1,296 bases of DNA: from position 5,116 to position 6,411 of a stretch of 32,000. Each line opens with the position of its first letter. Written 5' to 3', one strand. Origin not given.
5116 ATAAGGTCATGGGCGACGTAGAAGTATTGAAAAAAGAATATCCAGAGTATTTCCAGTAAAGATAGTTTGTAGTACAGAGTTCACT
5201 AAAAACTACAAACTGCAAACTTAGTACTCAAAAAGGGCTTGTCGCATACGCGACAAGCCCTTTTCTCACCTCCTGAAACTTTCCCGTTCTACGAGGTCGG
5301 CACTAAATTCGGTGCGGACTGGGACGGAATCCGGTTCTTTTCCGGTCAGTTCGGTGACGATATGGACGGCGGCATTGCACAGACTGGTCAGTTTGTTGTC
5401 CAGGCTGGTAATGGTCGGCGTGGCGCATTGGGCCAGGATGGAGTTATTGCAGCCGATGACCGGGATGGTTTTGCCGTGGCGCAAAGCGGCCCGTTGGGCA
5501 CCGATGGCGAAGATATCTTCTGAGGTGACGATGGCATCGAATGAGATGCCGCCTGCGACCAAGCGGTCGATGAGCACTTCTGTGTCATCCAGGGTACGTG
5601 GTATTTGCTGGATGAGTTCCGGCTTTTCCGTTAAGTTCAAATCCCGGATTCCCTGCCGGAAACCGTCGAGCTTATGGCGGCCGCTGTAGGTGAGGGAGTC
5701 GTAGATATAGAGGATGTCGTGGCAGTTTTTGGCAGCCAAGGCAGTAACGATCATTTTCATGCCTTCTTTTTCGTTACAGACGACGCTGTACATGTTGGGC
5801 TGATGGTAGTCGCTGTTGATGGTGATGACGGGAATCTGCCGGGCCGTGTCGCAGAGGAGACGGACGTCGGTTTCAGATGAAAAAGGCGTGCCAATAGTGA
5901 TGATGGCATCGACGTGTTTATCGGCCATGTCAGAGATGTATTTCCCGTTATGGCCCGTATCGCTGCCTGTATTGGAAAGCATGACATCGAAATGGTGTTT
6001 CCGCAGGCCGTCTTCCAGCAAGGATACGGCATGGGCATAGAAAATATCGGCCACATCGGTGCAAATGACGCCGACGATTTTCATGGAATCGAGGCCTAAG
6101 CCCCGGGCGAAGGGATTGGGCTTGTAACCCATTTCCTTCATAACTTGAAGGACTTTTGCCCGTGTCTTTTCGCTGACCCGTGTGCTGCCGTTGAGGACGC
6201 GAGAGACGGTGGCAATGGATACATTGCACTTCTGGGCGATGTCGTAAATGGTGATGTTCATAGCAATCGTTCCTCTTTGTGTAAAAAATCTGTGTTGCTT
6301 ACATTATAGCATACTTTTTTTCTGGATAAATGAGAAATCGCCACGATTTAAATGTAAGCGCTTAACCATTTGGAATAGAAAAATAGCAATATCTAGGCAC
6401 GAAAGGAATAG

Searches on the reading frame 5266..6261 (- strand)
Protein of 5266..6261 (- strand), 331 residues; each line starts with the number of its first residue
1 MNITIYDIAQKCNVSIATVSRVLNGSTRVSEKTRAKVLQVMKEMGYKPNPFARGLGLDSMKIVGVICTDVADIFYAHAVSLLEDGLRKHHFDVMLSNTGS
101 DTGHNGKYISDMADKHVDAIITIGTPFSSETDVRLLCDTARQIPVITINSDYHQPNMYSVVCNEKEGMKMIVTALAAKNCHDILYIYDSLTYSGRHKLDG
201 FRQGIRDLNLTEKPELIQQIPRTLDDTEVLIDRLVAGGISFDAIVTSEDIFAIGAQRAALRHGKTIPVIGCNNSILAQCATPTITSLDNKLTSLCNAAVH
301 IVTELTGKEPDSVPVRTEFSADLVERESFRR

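Call 16: search_protein_families(library=ncbifam, proteins=[window:5266-6261:-])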
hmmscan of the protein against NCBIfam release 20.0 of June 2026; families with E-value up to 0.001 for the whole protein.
window:5266-6261:- (331 aa): 18 families
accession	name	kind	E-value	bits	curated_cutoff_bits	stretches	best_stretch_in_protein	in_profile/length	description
TIGR01481.1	ccpA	equivalog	8.8e-47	160.1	442.35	1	1-308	1-309/330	catabolite control protein A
NF047341.1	lactose_RbsR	equivalog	5.5e-41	141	382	1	3-329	3-328/331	ribose utilization transcriptional repressor RbsR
NF051853.1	TransRegUriRCory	equivalog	4.4e-36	124.6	550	1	4-330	2-325/327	transcriptional regulator UriR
NF052440.1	TransRegGNTRPSEAE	equivalog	1.5e-32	113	400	1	3-328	6-332/333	HTH-type transcriptional regulator GntR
NF007979.0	PRK10703.1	equivalog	1.6e-32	113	501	1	4-329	3-331/341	HTH-type transcriptional repressor PurR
NF007075.0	PRK09526.1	subfamily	1e-31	110.2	340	1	2-328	5-330/358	LacI family DNA-binding transcriptional regulator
TIGR02417.1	fruct_sucro_rep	subfamily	3.6e-29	102.1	389.55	1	4-247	1-245/327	D-fructose-responsive transcription factor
NF007706.0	PRK10401.1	equivalog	7.2e-27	94.6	555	1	3-328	2-328/346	HTH-type transcriptional regulator GalS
NF008452.0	PRK11303.1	equivalog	7.5e-27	94.4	385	1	4-213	2-213/332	catabolite repressor/activator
NF008002.0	PRK10727.1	equivalog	7e-25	87.8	557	1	4-328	3-328/341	HTH-type transcriptional regulator GalR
NF007743.0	PRK10423.1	equivalog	9.2e-25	87.4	531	1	4-328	3-329/330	ribose operon transcriptional repressor RbsR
NF007449.0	PRK10014.1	subfamily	9.6e-25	87.3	310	1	2-284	6-287/342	Mal regulon transcriptional regulator MalI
NF008269.0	PRK11041.1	equivalog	1.1e-24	87.1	436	1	3-303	10-312/342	DNA-binding transcriptional regulator CytR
TIGR02405.1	trehalos_R_Ecol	equivalog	1.1e-21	77.5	357.35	1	3-307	2-298/311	trehalose operon repressor TreR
NF047913.1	TransRegIdnR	equivalog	2.5e-19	69.7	500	1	3-267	6-266/331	DNA-binding transcriptional regulator IdnR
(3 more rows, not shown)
